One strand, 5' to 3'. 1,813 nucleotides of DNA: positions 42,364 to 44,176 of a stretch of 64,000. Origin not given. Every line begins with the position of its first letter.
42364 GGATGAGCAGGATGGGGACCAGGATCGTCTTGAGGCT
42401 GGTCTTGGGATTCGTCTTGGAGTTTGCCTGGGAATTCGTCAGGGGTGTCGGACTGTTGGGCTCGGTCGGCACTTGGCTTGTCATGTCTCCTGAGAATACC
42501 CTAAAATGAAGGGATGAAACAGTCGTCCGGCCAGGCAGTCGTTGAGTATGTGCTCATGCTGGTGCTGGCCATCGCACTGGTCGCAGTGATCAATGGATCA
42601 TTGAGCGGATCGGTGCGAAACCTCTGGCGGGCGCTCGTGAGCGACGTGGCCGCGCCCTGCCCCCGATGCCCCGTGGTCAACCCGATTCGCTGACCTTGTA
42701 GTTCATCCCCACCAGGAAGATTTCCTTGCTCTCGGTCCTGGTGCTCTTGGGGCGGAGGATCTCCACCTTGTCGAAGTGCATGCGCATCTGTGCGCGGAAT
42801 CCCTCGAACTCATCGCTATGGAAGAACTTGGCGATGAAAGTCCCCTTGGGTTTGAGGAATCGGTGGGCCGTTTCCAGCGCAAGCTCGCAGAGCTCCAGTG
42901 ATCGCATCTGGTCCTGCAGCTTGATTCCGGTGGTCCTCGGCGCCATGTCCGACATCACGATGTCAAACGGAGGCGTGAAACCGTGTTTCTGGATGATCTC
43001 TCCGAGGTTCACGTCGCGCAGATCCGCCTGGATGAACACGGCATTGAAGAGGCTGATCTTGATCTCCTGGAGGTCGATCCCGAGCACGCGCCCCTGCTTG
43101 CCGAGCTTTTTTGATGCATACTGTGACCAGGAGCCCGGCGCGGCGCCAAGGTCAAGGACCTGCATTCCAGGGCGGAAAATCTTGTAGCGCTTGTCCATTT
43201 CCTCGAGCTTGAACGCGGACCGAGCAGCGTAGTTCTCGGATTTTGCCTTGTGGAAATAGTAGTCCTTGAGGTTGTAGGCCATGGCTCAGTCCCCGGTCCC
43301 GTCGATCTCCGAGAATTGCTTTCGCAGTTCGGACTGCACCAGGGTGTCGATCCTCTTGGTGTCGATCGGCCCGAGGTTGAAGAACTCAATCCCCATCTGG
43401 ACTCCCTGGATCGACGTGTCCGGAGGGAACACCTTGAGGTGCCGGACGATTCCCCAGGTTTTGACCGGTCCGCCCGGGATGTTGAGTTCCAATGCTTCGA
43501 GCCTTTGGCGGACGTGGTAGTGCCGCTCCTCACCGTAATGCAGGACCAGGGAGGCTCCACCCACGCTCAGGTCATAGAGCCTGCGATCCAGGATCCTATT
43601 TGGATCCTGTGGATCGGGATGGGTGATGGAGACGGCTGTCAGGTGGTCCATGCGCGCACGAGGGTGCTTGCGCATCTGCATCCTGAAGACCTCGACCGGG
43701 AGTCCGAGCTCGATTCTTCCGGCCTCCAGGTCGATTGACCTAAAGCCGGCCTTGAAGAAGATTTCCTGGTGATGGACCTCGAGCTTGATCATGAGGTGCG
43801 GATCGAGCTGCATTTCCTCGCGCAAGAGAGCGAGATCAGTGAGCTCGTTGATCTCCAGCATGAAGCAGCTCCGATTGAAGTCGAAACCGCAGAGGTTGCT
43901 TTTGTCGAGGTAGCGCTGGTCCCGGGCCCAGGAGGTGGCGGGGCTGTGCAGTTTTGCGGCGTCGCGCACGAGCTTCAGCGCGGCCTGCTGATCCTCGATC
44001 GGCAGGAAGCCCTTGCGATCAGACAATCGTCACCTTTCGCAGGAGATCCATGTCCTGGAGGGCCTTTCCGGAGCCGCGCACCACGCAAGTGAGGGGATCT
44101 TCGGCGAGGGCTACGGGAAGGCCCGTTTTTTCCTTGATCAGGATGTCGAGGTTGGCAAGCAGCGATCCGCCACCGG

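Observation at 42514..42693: Unlisted 59-aa Flp-type pilin gene, orphaned from any tad/cpa locus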

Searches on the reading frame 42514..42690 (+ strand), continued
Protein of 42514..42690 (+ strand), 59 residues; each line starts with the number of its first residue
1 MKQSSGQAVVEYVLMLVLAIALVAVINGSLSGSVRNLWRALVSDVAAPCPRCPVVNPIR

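Call 52: find_related_loci(query=A3, collection=genome_contigs, flank=6000)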
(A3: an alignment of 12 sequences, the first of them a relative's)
Query A3 (59 aa) in genome_contigs; peptide patterns used: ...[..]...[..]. (x = any residue, [..] = any of these).
108 stretches matched a pattern; 55 encode a relative of the query (tblastn E <= 1e-3); 55 distinct loci.
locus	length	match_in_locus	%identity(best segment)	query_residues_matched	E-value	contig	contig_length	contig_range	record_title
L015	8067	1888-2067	70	1-59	1e-21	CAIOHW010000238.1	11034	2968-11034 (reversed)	MAG: Oligoflexia bacterium isolate ErkenSummer_bin-2104 genome assembly, contig: bin-2104:238/448, whole genome shotgun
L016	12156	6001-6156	52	2-53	2e-15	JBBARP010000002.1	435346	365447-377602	MAG: Bdellovibrionia bacterium isolate EUL_222 ctg2-EUL_222, whole genome shotgun sequence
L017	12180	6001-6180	68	1-59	3e-15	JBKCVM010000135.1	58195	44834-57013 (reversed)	MAG: Oligoflexia bacterium isolate samp_2047_semibin_544 samp_2047_4236840, whole genome shotgun sequence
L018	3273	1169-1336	48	4-59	3e-15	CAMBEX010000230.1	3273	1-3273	MAG: Bdellovibrio sp. ZAP7 isolate TH-11nov19-265 genome assembly, contig: TH-11nov19-C72932, whole genome shotgun seque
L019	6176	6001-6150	52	4-53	3e-14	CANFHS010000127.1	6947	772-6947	MAG: Bacteriovoracaceae bacterium isolate Jr-14may18-18 genome assembly, contig: Jr-14may18-C17356, whole genome shotgun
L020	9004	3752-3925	41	2-59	2e-13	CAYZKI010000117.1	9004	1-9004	MAG TPA_asm: uncultured Bacteriovoracaceae bacterium isolate binchicken_co276_19 genome assembly, contig: NODE_6576_leng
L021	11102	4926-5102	42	1-59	2e-12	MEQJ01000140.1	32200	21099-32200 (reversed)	MAG: Bdellovibrionales bacterium RIFOXYD1_FULL_53_11 rifoxyd1_full_scaffold_788, whole genome shotgun sequence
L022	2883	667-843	42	1-59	6e-12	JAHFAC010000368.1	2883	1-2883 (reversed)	MAG: Bacteriovoracaceae bacterium isolate nzgw166 NODE_87471_length_2884_cov_2.180963, whole genome shotgun sequence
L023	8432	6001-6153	43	3-53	1e-11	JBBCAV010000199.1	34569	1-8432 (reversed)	Bdellovibrionota bacterium FG-2 24156C00199.1, whole genome shotgun sequence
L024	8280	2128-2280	43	3-53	2e-11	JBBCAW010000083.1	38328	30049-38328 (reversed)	Bdellovibrionota bacterium FG-1 24155C00083.1, whole genome shotgun sequence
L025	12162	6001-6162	43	1-54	4e-11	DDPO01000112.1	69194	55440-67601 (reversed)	MAG TPA_asm: Bdellovibrionaceae bacterium UBA2466 UBA2466_contig_3099, whole genome shotgun sequence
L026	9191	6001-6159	43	1-53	7e-11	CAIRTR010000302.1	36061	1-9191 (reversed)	MAG: Oligoflexia bacterium isolate Kiruna3_bin-3974 genome assembly, contig: bin-3974:302/323, whole genome shotgun sequ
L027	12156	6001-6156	42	1-52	3e-10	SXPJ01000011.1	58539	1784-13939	MAG: Bdellovibrionales bacterium isolate F1-120-MAGs249 F1-120__c103742, whole genome shotgun sequence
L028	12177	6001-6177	37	1-59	8e-10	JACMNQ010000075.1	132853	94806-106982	MAG: Oligoflexia bacterium isolate LF-bin-178 FL-bin-178-contig-k141_2637352, whole genome shotgun sequence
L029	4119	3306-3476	30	3-59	7e-9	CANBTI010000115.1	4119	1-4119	MAG: Bdellovibrionales bacterium isolate JR-MC-C-240519-135 genome assembly, contig: JR-MC-C-240519-C31921, whole genome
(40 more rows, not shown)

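Call 62: predict_structure(alignment_id=A2)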
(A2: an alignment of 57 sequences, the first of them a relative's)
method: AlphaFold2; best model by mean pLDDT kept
length: 59 residues; sequences in the alignment: 57
mean_pLDDT: 85.9   pTM: 0.48
mean pLDDT of the five models: 85.9, 84.6, 82.8, 81.5, 79.3
residues with pLDDT >= 90: 33; 70-90: 19; 50-70: 7; < 50: 0
segments of 3 or more residues with pLDDT < 50: none
pLDDT, mean of each block of 10 residues (from residue 1): 76 97 95 92 84 70
secondary structure, 60 per line:
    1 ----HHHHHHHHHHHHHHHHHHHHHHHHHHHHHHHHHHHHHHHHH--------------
elements in order: H5-45
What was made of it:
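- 42532..42648 (+): Predicted long alpha-helix: a hydrophobic alpha1N-like segment followed by an amphipathic segment that carries the near-invariant Trp38 (42625..42627). AF2 model gives a helix over residues 5-45 with pLDDT above 90 in the core (call 62).
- AF2 predicts a single confident helix over residues 5-45 (call 62).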

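Call 68: search_protein_families(library=ncbifam, proteins=[L014:9256-9972:+], max_evalue=0.001)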
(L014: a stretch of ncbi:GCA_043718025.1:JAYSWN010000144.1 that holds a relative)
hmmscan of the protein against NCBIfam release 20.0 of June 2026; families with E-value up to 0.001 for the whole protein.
L014:9256-9972:+ (238 aa): 8 families
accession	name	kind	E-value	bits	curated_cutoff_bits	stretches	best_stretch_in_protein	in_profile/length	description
NF041647.1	ABC_perm_CPBP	equivalog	2.9e-10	39.5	435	1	21-231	418-629/636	ABC transporter permease subunit/CPBP intramembrane protease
NF040914.1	Mrt_core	domain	1e-09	38.4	100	1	130-232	5-101/108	myxosortase family intramembrane protease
NF033192.3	CPBP_JDVT_MrtJ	equivalog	1.4e-09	38.5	75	1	133-231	5-94/98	JDVT-CTERM system glutamic-type intramembrane protease MrtJ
NF040594.1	CPBP_fam_MrtC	equivalog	1.2e-07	31.7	195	1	125-230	114-213/221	myxosortase MrtC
NF040674.1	CPBP_fam_MrtP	equivalog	9.1e-07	28.7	250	1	130-232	250-346/354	myxosortase MrtP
NF047635.1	CPBP_Sphingo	equivalog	1e-06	28.3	225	1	131-231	133-233/237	CPBP family intramembrane glutamic endopeptidase, BDIM_20840 family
NF040589.1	CPBP_Synerg_MrtS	equivalog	3.2e-06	27.5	130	1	102-229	50-160/170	Synerg-CTERM system glutamic-type intramembrane protease MrtS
NF050068.1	Rv0804_CPBP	equivalog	0.00025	20.7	200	1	170-232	128-189/197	Rv0804 family intramembrane glutamic endopeptidase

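Call 69: list_cluster_members(proteins=[P0001, P0004, P0007, P0164, P0198, P0176, P0233, P0235, P0228, P0026])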
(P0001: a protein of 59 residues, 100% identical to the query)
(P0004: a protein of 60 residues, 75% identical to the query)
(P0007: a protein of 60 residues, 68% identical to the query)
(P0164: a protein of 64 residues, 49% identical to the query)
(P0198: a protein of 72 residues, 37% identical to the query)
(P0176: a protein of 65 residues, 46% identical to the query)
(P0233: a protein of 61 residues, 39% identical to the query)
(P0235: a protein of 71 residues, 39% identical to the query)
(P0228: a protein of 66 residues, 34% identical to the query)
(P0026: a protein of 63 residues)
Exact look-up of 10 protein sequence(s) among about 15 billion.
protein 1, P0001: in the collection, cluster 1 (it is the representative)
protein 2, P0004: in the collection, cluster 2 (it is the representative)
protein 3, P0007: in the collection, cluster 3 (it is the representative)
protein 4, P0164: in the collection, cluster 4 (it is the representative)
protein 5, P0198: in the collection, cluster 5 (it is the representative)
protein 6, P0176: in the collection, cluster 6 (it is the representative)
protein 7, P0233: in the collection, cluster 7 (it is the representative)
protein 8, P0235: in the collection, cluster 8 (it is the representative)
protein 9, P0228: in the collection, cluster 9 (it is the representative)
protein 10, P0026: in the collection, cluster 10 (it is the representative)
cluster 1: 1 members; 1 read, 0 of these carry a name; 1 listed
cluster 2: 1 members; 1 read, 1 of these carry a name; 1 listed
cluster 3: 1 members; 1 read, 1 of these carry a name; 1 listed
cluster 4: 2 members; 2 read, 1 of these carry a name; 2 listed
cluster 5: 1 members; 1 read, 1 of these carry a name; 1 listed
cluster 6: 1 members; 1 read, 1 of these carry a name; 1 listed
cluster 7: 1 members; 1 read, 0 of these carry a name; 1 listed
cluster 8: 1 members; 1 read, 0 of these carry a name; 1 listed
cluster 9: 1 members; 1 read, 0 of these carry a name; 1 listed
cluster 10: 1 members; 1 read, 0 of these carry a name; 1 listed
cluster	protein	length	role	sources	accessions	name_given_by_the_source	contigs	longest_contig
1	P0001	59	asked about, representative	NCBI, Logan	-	-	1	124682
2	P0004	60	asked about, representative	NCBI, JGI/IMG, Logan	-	hypothetical protein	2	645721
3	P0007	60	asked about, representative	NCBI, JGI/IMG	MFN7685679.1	MAG: hypothetical protein ACK5QT_09755 [Oligoflexia bacterium] | hypothetical protein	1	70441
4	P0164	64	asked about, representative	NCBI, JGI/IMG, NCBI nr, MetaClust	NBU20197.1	hypothetical protein EBS43_02100 [bacterium] | hypothetical protein | hypothetical protein [bacterium]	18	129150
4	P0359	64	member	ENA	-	-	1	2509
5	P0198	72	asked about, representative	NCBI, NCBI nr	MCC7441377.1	MAG: hypothetical protein IT285_07080 [Bdellovibrionales bacterium] | hypothetical protein [Bdellovibrionales bacterium]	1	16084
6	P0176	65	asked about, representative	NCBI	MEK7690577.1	MAG: hypothetical protein AAB425_06120 [Bdellovibrionota bacterium]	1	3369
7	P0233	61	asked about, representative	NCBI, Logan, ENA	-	-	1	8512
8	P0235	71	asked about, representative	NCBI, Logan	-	-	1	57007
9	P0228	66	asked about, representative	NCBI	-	-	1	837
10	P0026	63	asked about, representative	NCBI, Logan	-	-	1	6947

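Call 72: fold_search(model_id=the predicted structure, library=pdb)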
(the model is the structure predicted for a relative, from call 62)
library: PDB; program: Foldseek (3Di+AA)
matches with E <= 10: 0; with E <= 0.001: 0
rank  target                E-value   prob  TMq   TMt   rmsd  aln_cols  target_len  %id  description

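Call 76: search_protein_families(library=pfam, proteins=[P0174, P0209, P0234], max_evalue=1)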
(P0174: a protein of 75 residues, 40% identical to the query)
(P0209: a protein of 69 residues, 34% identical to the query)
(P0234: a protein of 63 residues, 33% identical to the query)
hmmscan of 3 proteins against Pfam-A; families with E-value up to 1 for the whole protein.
P0174 (75 aa): 4 families
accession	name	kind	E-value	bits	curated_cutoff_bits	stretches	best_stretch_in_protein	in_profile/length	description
PF16982.10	Flp1_like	-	6.7e-06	25.9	33.5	1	3-44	1-42/49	Putative Flagellin, Flp1-like, domain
PF11023.14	DUF2614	-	0.019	15.6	21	1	15-70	34-89/111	Zinc-ribbon containing domain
PF15883.10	DUF4736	-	0.19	11.9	27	1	7-39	27-59/186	Domain of unknown function (DUF4736)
PF04021.17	Class_IIIsignal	-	0.42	11.1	23.7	1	11-31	4-24/27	Class III signal peptide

P0209 (69 aa): 1 family
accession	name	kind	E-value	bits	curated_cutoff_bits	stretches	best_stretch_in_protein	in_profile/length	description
PF16982.10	Flp1_like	-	1.2e-05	25.1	33.5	1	7-45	2-40/49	Putative Flagellin, Flp1-like, domain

P0234 (63 aa): 2 families
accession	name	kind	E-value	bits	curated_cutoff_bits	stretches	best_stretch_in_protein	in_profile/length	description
PF04021.17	Class_IIIsignal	-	0.0015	18.8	23.7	1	5-29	1-25/27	Class III signal peptide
PF11023.14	DUF2614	-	0.025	15.2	21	1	14-55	35-75/111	Zinc-ribbon containing domain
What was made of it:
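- The C-P-x-C resembles DsbA/glutaredoxin-type and zinc-knuckle motifs, and there are weak DUF2614 zinc-ribbon hits (call 76).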

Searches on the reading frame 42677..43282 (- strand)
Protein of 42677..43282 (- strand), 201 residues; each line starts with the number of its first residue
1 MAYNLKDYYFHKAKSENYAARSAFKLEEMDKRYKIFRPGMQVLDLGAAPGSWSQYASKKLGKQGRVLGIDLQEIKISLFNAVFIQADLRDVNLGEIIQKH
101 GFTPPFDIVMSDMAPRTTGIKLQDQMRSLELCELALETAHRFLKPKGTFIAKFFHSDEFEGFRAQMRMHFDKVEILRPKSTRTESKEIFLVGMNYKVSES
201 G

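Call 3: search_protein_families(library=pfam, proteins=[window:42677-43282:-], max_evalue=10)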
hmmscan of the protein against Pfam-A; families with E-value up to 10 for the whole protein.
window:42677-43282:- (201 aa): 11 families
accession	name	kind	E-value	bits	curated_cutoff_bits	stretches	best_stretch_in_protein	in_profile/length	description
PF01728.25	FtsJ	-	3.1e-54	184.1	24.1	1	18-195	1-181/181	FtsJ-like methyltransferase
PF13847.12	Methyltransf_31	-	2.2e-10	40.9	27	1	38-155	3-113/145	Methyltransferase domain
PF13649.12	Methyltransf_25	-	2.3e-05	25.4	27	1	42-113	1-72/97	Methyltransferase domain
PF13489.12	Methyltransf_23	-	0.00024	21.3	27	1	35-175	19-134/164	Methyltransferase domain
PF08242.18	Methyltransf_12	-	0.0022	19.1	30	1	43-111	1-71/98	Methyltransferase domain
PF08241.18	Methyltransf_11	-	0.0063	17.6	21.2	1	43-150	1-94/95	Methyltransferase domain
PF01209.24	Ubie_methyltran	-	0.011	15.6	20.1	1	35-171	44-171/233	ubiE/COQ5 methyltransferase family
PF01135.25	PCMT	-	0.13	12.4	20.3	1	33-74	68-109/210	Protein-L-isoaspartate(D-aspartate) O-methyltransferase (PCMT)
PF01269.23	Fibrillarin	-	0.16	11.6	27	1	35-74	68-107/227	Fibrillarin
PF02353.26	CMAS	-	0.17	11.6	27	1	25-111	50-133/273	Mycolic acid cyclopropane synthetase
PF01189.24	Methyltr_RsmB-F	-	0.22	11.6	27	1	40-78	10-48/199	16S rRNA methyltransferase RsmB/F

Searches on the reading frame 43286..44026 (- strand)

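Call 3: search_protein_families(library=pfam, proteins=[window:43286-44026:-], max_evalue=10)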
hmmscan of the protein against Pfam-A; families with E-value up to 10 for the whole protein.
window:43286-44026:- (246 aa): 1 family
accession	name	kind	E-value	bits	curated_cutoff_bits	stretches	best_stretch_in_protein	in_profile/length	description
PF07238.19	PilZ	-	0.0014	19.3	22.5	1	118-230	2-100/102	PilZ domain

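Call 68: search_protein_families(library=ncbifam, proteins=[window:43286-44026:-], max_evalue=0.001)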
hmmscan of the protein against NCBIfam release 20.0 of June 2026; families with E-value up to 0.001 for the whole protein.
window:43286-44026:- (246 aa): 0 families
